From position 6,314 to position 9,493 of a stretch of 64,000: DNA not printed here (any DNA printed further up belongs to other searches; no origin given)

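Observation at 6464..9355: ~960-aa N-terminal region of the giant protein has no recognisable domain, no Sec signal, and a low-complexity K/D/N-rich composition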

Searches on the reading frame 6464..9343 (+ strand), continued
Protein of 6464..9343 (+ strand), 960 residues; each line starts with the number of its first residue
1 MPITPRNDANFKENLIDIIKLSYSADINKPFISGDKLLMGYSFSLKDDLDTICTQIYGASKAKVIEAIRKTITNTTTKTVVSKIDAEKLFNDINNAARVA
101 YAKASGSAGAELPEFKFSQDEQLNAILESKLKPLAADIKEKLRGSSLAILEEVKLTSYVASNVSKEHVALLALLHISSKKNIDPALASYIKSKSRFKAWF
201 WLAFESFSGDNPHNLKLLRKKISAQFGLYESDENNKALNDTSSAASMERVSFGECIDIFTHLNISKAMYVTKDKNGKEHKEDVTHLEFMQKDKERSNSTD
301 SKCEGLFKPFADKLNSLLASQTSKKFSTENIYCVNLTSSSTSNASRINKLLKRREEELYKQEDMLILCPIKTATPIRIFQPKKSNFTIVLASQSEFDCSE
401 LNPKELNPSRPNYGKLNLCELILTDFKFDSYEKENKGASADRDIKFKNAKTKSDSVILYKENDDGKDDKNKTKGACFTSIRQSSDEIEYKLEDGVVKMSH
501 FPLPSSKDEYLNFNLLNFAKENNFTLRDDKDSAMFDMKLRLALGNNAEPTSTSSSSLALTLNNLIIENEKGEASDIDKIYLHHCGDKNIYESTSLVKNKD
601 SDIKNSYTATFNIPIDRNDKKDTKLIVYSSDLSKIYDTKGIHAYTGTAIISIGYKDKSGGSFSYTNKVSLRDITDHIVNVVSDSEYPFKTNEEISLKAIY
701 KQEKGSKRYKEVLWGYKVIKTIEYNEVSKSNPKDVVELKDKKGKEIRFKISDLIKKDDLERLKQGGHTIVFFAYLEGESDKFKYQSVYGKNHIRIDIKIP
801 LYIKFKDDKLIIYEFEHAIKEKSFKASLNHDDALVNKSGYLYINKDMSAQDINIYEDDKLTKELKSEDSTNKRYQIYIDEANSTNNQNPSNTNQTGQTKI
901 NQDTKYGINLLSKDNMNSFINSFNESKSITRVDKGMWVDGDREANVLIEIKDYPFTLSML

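Call 40: predict_structure(alignment_id=A2)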
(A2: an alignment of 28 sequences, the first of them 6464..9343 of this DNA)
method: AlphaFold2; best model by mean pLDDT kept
length: 960 residues; sequences in the alignment: 28
mean_pLDDT: 79.0   pTM: 0.71
mean pLDDT of the five models: 79.0, 77.1, 75.6, 68.5, 64.5
residues with pLDDT >= 90: 235; 70-90: 520; 50-70: 136; < 50: 69
segments of 3 or more residues with pLDDT < 50: 299-301, 430-441, 464-473, 882-902, 934-941, 952-960
pLDDT, mean of each block of 10 residues (from residue 1): 76 89 84 87 91 93 94 89 90 94 76 89 89 87 82 58 83 83 89 90 78 73 90 76 59 90 90 77 89 64 78 93 92 78 85 72 90 84 89 86 62 64 80 37 81 87 52 68 84 87 77 88 82 89 71 73 90 85 81 88 87 81 88 72 80 83 89 86 70 84 71 91 79 87 88 85 81 88 82 80 83 73 82 61 76 81 76 80 37 30 70 87 78 48 65 31
secondary structure, 60 per line:
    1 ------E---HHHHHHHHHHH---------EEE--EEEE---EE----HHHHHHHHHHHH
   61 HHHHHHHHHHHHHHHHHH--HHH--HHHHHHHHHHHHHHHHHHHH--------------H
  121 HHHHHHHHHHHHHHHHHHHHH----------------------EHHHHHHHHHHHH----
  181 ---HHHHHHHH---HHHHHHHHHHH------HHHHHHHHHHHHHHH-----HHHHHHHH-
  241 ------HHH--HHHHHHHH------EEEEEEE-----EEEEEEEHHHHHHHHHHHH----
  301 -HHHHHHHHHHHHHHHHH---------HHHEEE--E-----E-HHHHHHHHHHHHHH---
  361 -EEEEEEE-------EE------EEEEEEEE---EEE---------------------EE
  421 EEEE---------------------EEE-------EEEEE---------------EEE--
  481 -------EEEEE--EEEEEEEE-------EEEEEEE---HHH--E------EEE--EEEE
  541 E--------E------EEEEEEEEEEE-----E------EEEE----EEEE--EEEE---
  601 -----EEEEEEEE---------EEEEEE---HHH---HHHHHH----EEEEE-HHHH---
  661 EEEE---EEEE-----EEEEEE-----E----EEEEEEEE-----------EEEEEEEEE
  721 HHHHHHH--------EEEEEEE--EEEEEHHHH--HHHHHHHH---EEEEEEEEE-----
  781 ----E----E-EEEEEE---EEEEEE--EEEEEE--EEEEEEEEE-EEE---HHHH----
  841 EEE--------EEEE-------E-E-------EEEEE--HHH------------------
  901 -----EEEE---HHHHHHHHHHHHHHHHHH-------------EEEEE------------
elements in order (helices of 4 or more, strands of 3 or more residues): H11-21 E31-33 E36-39 H49-78 H86-105 H120-141 H165-176 H184-191 H195-205 H212-226 H232-239 H252-259 E266-272 E278-284 H285-296 H302-318 E331-333 H344-357 E362-368 E384-391 E395-397 E419-424 E446-448 E456-460 E476-478 E488-492 E495-502 E510-516 E532-534 E537-541 E557-567 E580-583 E588-591 E594-597 E606-613 E623-628 H638-643 E648-652 H654-657 E661-664 E668-671 E677-682 E693-700 E712-720 H721-727 E736-742 E745-749 H750-753 H756-763 E767-775 E792-797 E801-806 E809-814 E817-825 E827-829 H833-836 E841-843 E852-855 E873-877 E906-909 H913-930 E944-948

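Call 42: fold_search(model_id=the predicted structure, library=pdb)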
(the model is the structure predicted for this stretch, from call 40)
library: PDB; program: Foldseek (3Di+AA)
matches with E <= 10: 1089; with E <= 0.001: 10
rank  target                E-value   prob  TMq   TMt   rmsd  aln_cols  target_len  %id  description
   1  9ro7_C                2.1e-04  0.84  0.09  0.23  17.1       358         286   11  Crystal structure of human CD22 Ig domains 1-3 in complex with modified sialoside 7-012 (released 2025-12-10)
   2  2nzi_A                2.8e-04  0.82  0.07  0.19  21.3       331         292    7  Crystal structure of domains A168-A170 from titin (released 2007-02-13)
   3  6grt_B                3.1e-04  0.54  0.08  0.12  23.9       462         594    8  Paired immunoglobulin-like receptor B (PirB) or Leukocyte immunoglobulin-like receptor subfamily B member 3 (LILRB3) f (released 2019-02-06)
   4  8dfq_A                3.1e-04  0.38  0.07  0.13  25.3       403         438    8  Ectodomain of full-length KIT(T417I,delta418-419)-SCF dimers (released 2023-03-29)
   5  6d7j_C                3.2e-04  0.75  0.07  0.08  15.4       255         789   12  The Crystal Structure of Parabacteroides merdae Beta-Glucuronidase (GUS) with Glycerol in Active-Site (released 2019-05-01)
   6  8bxr                  7.3e-04  0.84  0.08  0.21  17.0       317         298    8  Titin FnIII-domain I109-I111 (I/A4-A/A6) from the MIR region (released 2023-02-15)
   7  4fom_A                7.3e-04  0.60  0.07  0.18  21.9       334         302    9  Crystal structure of human nectin-3 full ectodomain (D1-D3) (released 2012-08-22)
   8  2jll                  7.7e-04  0.47  0.08  0.17  21.2       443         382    6  Crystal structure of NCAM2 IgIV-FN3II (released 2009-11-17)
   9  6d7j_B                9.0e-04  0.85  0.07  0.08  15.1       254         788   10  The Crystal Structure of Parabacteroides merdae Beta-Glucuronidase (GUS) with Glycerol in Active-Site (released 2019-05-01)
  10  2ec8                  9.0e-04  0.44  0.09  0.15  19.1       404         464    8  Crystal structure of the exctracellular domain of the receptor tyrosine kinase, Kit (released 2007-08-07)
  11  4fxt_D                1.0e-03  0.95  0.08  0.28  13.2       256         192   12  Crystal structure of a DUF3823 family protein (BACOVA_02663) from Bacteroides ovatus ATCC 8483 at 2.77 A resolution (released 2012-07-25)
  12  8q6t_I                1.0e-03  0.69  0.09  0.08  23.7       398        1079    6  Helical reconstruction of the relaxed thick filament from FIB milled left ventricular mouse myofibrils (released 2023-11-01)
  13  8cem_E                1.3e-03  0.44  0.08  0.11  20.0       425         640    8  Structure of bovine native C3, re-refinement (released 2023-04-05)
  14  6grt_A                1.4e-03  0.35  0.08  0.12  23.8       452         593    9  Paired immunoglobulin-like receptor B (PirB) or Leukocyte immunoglobulin-like receptor subfamily B member 3 (LILRB3) f (released 2019-02-06)
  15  5vl3_T                1.5e-03  0.75  0.09  0.22  22.0       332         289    9  CD22 d1-d3 in complex with therapeutic Fab Epratuzumab (released 2017-10-11)
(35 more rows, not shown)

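Call 71: list_cluster_members(proteins=[P0144, P0145, P0146, P0148, P0127, P0166, P0123, P0129])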
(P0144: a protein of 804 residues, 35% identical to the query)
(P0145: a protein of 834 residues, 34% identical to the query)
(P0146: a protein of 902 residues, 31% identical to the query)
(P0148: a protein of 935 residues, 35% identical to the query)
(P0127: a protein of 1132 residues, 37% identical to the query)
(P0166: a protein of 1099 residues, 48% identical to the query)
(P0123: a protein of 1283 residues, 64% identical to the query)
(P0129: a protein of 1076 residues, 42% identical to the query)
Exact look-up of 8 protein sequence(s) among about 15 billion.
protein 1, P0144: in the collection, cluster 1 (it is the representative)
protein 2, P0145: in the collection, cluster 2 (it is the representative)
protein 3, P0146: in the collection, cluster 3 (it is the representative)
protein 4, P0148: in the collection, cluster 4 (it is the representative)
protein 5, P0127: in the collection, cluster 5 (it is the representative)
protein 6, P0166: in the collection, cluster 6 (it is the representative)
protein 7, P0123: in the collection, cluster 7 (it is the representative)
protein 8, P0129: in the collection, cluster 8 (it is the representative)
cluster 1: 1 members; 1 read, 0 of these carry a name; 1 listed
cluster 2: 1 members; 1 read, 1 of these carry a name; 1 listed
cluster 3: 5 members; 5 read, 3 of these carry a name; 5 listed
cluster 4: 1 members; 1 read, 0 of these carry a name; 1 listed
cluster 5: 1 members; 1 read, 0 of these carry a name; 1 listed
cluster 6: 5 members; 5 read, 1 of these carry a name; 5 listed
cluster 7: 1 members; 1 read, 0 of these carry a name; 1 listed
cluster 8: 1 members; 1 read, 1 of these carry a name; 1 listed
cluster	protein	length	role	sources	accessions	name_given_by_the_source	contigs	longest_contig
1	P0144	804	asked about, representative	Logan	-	-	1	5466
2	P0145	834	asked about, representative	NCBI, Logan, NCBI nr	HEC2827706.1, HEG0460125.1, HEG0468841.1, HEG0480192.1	TPA: hypothetical protein SB533_001791 [Campylobacter coli] | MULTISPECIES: hypothetical protein [Campylobacter]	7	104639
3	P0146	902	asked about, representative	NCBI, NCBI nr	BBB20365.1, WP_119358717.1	hypothetical protein [Helicobacter cinaedi]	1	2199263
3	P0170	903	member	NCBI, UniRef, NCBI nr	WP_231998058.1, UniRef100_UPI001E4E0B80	hypothetical protein [Helicobacter cinaedi] | hypothetical protein n=2 Tax=Helicobacter cinaedi TaxID=213 RepID=UPI001E4E0B80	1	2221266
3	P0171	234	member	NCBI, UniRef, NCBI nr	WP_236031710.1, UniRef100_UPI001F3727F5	hypothetical protein [Helicobacter cinaedi] | hypothetical protein n=1 Tax=Helicobacter cinaedi TaxID=213 RepID=UPI001F3727F5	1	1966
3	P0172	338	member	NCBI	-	-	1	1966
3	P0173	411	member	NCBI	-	-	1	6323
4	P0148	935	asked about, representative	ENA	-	-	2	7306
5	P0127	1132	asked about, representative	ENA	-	-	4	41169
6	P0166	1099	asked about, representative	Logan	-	-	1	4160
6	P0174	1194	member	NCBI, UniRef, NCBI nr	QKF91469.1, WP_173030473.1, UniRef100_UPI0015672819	hypothetical protein [Campylobacter sp. CCUG 57310] | glycoside hydrolase family 19 protein n=1 Tax=Campylobacter sp. CCUG 57310 TaxID=2517362 ...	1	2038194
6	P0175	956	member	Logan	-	-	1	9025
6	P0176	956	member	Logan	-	-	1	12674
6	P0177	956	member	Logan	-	-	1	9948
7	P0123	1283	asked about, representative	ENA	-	-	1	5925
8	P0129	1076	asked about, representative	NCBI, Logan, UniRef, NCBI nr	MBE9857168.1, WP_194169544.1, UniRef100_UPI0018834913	DUF3380 domain-containing protein [Campylobacter concisus] | N-acetylmuramidase domain-containing protein n=1 Tax=Campylobacter concisus TaxID=199 ... | N-acetylmuramidase domain-containing protein [Campylobacter concisus]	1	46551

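Call 75: find_homologous_proteins(query=A6, max_evalue=0.001)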
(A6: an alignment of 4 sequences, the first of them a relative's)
Query A6 (4 sequences) (834 aa, profile of the alignment): 65 proteins with E <= 0.001 among 8000 candidates.
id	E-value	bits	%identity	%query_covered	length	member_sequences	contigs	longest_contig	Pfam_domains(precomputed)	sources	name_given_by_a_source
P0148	0.0e+0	1357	55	88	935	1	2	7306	-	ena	-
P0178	0.0e+0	1284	59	83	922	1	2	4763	-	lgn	-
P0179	0.0e+0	1280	58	86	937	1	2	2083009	-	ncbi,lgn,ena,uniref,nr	ncbi:hypothetical protein [Helicobacter fennelliae]|uniref:Uncharacterized protein n=1 Tax=Helicobac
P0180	0.0e+0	1266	57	86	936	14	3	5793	-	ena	-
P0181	0.0e+0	1263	57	100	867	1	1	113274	-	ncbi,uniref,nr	ncbi:hypothetical protein [Helicobacter fennelliae]|uniref:hypothetical protein n=1 Tax=Helicobacter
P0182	0.0e+0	1219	63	51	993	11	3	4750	-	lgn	-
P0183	0.0e+0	1197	57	100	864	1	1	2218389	-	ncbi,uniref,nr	ncbi:hypothetical protein [Helicobacter cinaedi]|uniref:hypothetical protein n=1 Tax=Helicobacter ci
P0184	0.0e+0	1190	52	95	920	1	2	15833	-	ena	-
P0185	0.0e+0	1187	53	95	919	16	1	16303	-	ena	-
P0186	0.0e+0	1158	100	100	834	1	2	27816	-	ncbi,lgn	-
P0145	0.0e+0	1158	100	100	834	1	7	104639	-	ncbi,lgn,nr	ncbi:TPA: hypothetical protein SB533_001791 [Campylobacter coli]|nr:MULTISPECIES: hypothetical prote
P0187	0.0e+0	1157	100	100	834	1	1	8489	-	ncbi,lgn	-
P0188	0.0e+0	1153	99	100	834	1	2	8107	-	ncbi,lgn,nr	ncbi:hypothetical protein [Campylobacter jejuni]|nr:hypothetical protein [Campylobacter jejuni]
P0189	0.0e+0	1151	99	100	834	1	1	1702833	-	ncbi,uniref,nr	ncbi:hypothetical protein [Campylobacter jejuni]|uniref:hypothetical protein n=1 Tax=Campylobacter j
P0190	0.0e+0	1149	99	100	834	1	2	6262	-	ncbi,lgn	ncbi:hypothetical protein ACM16H_001672 [Campylobacter jejuni]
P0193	0.0e+0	1137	63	51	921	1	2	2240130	-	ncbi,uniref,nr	ncbi:conserved hypothetical protein [Helicobacter cinaedi CCUG 18818 = ATCC BAA-847]|uniref:Uncharac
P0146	0.0e+0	1121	40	68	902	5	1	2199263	-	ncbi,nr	ncbi:hypothetical protein [Helicobacter cinaedi]|nr:hypothetical protein [Helicobacter cinaedi] BBB2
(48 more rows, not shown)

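Call 76: find_encoding_contigs(protein=P0189, flank=10000, max_places=2)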
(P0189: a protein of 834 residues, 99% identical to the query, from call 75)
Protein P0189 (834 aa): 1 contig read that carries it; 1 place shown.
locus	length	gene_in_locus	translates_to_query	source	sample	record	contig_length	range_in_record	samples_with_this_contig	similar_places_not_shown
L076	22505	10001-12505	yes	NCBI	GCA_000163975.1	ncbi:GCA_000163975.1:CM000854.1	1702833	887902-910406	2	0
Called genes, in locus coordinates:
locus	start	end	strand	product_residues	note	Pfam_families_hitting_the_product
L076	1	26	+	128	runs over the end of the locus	-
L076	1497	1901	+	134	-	-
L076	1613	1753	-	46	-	-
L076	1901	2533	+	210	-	-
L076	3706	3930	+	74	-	-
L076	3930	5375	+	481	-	-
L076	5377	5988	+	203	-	-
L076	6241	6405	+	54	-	-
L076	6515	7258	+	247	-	-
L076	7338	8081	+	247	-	-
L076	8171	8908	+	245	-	-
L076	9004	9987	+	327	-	-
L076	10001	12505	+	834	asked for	-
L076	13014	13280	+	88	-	-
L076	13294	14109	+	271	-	-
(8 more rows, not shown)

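Call 77: find_encoding_contigs(protein=P0193, flank=10000, max_places=2)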
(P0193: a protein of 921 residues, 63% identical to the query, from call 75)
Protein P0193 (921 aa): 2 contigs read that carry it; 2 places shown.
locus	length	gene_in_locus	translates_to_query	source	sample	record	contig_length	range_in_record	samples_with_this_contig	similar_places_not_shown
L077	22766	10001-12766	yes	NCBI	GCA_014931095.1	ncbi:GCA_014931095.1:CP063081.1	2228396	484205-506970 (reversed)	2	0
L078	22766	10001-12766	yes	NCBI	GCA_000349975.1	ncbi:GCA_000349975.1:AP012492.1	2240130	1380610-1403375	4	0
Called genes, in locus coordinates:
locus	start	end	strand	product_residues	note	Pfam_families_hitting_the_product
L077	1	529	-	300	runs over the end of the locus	-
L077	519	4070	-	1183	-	PF14331:IcmF-related_N, PF06761:IcmF-related, PF21070:IcmF_helical, PF06744:IcmF_C (weak)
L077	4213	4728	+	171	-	PF05638:T6SS_HCP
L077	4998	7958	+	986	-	PF05954:Phage_GPD, PF04717:Phage_base_V, PF22178:Gp5_trimer_C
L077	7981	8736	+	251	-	-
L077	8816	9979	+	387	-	-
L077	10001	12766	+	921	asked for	-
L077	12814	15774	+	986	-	PF05954:Phage_GPD, PF04717:Phage_base_V, PF22178:Gp5_trimer_C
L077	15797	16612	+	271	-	-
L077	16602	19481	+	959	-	-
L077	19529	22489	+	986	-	PF05954:Phage_GPD, PF04717:Phage_base_V, PF22178:Gp5_trimer_C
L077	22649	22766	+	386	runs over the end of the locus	-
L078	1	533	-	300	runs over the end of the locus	-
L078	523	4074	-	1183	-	PF14331:IcmF-related_N, PF06761:IcmF-related, PF21070:IcmF_helical, PF06744:IcmF_C (weak)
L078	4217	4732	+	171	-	PF05638:T6SS_HCP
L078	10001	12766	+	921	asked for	-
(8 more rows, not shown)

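Call 96: fold_search(model_id=the predicted structure, library=viral)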
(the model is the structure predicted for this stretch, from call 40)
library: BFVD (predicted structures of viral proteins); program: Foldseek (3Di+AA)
matches with E <= 10: 533; with E <= 0.001: 6
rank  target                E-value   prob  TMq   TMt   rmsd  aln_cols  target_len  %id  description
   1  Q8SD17                2.7e-05  0.51  0.08  0.10  38.8       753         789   10  PHIKZ145 [Pseudomonas phage phiKZ]
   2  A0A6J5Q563            6.3e-05  0.57  0.08  0.09  22.6       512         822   10  Big-1 (Bacterial Ig-like domain 1) domain containing protein [uncultured Caudovirales phage]
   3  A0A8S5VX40            2.8e-04  0.41  0.07  0.12  33.6       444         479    9  (no name in the UniProt tables at hand)
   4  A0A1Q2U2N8            3.2e-04  0.44  0.08  0.06  24.6       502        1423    9  Putative hemagglutinin/hemolysin-related protein [Vibrio phage pTD1]
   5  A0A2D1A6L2            4.4e-04  0.30  0.07  0.06  27.3       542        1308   11  Minor tail protein [Rhodococcus phage Trina]
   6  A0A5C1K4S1            5.7e-04  0.51  0.07  0.09  26.1       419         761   11  (no name in the UniProt tables at hand)
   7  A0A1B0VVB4            1.2e-03  0.47  0.06  0.16  15.9       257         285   12  Outer capsid protein Hoc I [Salmonella phage vB_SnwM_CGG4-1]
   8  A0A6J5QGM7            1.2e-03  0.44  0.08  0.12  25.3       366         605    7  Fibronectin type III [uncultured Caudovirales phage]
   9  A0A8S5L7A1            1.4e-03  0.41  0.10  0.10  17.1       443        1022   12  Structural protein [CrAss-like virus sp. ctt4r3]
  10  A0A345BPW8            1.8e-03  0.54  0.09  0.09  21.4       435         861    9  (no name in the UniProt tables at hand)
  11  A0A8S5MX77            2.0e-03  0.38  0.08  0.11  22.6       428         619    7  Interleukin-6 receptor subunit beta Receptor, Fibronectin Type III [Siphoviridae sp. ct91l7]
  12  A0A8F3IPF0            2.9e-03  0.20  0.08  0.10  32.4       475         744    8  (no name in the UniProt tables at hand)
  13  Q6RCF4                3.4e-03  0.51  0.09  0.11  19.1       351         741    9  Ig-like domain-containing protein [Vibrio phage VP2]
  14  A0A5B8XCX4            4.4e-03  0.47  0.08  0.17  18.2       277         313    8  (no name in the UniProt tables at hand)
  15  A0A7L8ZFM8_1          5.5e-03  0.11  0.07  0.07  23.9       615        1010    8  (no name in the UniProt tables at hand)
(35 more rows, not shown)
